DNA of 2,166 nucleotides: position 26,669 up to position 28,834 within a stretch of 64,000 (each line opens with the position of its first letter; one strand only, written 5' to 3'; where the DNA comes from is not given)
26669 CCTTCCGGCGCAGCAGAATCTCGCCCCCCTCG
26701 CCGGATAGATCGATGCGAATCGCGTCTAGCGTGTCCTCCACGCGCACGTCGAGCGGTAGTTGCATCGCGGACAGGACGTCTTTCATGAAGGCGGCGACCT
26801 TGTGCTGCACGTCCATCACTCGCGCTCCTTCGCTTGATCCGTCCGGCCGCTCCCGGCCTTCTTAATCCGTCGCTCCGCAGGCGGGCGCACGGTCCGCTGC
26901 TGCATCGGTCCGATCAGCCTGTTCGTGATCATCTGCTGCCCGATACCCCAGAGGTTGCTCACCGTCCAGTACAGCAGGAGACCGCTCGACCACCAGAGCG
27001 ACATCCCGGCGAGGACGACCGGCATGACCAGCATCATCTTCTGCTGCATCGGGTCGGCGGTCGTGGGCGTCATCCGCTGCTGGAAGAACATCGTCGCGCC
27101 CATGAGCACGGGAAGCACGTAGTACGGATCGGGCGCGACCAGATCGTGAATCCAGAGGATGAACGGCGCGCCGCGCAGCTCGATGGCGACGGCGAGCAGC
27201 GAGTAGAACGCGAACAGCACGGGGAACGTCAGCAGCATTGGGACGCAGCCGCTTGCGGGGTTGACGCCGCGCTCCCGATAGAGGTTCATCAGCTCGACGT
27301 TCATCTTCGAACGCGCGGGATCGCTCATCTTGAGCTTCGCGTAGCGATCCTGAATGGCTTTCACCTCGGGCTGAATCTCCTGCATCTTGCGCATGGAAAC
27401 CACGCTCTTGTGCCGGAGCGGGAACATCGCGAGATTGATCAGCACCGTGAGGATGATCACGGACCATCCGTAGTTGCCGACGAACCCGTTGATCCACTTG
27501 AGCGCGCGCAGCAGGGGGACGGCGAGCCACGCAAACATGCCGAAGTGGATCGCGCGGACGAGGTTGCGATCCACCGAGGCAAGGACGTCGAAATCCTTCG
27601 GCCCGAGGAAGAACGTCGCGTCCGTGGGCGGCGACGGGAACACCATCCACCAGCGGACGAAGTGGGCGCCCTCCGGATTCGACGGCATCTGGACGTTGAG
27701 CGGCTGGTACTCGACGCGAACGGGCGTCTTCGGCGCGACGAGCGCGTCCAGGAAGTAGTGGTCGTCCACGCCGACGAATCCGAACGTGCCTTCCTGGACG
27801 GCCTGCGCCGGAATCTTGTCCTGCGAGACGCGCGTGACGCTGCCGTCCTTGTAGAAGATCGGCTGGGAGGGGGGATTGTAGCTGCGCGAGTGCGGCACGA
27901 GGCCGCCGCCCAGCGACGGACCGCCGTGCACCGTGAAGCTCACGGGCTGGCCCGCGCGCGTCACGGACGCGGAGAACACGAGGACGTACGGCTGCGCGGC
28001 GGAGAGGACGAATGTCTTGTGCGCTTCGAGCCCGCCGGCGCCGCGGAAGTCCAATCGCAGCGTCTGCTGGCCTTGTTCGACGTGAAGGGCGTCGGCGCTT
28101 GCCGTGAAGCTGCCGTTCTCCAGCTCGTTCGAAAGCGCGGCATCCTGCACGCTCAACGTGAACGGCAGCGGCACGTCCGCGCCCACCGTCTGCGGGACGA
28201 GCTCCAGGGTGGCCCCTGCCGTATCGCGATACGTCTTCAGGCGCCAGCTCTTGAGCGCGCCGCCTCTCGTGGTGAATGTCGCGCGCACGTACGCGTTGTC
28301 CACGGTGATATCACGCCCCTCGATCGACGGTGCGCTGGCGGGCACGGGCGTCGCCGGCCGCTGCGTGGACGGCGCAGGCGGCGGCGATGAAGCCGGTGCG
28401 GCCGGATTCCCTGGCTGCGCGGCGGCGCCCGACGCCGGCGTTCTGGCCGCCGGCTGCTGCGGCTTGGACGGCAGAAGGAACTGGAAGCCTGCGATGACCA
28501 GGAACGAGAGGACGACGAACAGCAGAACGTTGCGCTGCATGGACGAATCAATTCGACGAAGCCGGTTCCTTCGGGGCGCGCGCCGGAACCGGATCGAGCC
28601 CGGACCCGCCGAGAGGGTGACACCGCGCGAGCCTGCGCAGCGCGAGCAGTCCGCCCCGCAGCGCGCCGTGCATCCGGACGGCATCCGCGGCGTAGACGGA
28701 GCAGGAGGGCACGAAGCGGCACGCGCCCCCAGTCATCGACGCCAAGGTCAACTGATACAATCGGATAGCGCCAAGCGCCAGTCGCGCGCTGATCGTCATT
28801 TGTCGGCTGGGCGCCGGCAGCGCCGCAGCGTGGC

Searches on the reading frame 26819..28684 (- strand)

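Call 15: search_protein_families(library=pfam, proteins=[window:26819-28684:-])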
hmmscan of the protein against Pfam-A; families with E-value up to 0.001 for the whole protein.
window:26819-28684:- (622 aa): 2 families
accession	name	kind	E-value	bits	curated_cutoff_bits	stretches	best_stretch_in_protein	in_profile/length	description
PF02096.25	60KD_IMP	-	3.4e-56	190.2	35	1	405-589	1-163/163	60Kd inner membrane protein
PF14849.12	YidC_periplas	-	3.7e-23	83.3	24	1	126-392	2-281/283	YidC periplasmic domain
